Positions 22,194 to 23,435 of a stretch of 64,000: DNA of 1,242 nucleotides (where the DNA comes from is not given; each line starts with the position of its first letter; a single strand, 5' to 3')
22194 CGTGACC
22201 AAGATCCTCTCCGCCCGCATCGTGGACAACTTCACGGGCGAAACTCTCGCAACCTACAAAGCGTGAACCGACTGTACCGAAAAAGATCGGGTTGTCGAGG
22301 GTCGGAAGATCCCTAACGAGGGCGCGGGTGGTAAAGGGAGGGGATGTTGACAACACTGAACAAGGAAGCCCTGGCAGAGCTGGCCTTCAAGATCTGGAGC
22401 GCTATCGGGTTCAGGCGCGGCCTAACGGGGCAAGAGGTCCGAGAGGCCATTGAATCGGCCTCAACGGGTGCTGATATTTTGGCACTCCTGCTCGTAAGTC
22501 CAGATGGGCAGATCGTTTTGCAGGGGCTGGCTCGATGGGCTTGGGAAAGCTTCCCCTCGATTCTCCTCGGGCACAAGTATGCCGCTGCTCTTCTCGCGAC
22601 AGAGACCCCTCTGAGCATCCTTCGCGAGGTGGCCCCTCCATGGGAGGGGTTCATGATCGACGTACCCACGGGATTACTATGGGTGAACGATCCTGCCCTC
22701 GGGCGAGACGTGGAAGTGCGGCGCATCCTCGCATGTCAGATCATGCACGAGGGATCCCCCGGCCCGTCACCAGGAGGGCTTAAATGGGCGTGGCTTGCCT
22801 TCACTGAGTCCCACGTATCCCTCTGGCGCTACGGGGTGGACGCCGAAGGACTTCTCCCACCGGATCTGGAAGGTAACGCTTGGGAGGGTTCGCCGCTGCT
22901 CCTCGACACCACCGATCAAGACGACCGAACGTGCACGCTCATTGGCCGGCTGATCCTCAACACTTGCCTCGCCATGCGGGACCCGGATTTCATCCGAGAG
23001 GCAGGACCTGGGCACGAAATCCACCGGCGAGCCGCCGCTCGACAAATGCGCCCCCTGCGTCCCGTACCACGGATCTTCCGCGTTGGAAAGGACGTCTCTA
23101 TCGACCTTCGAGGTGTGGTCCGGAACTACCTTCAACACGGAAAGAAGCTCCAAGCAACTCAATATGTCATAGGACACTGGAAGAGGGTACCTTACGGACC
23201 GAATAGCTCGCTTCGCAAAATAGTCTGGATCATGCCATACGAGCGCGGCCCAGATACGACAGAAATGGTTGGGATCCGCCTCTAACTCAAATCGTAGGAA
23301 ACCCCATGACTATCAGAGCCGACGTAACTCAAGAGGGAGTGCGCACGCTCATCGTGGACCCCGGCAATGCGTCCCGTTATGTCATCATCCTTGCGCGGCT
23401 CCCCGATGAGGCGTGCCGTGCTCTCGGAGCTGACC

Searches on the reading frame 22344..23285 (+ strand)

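Call 8: search_protein_families(library=pfam, proteins=[window:22344-23285:+], max_evalue=0.001)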
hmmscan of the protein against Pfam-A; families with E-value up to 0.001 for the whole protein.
window:22344-23285:+ (313 aa): 0 families

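Call 19: search_protein_families(library=phrogs, proteins=[window:22344-23285:+], max_evalue=0.001)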
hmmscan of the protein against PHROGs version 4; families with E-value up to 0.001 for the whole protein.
window:22344-23285:+ (313 aa): 1 family
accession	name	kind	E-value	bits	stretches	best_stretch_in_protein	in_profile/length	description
phrog_15934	-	unknown function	4.7e-06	27.3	1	254-305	236-291/305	-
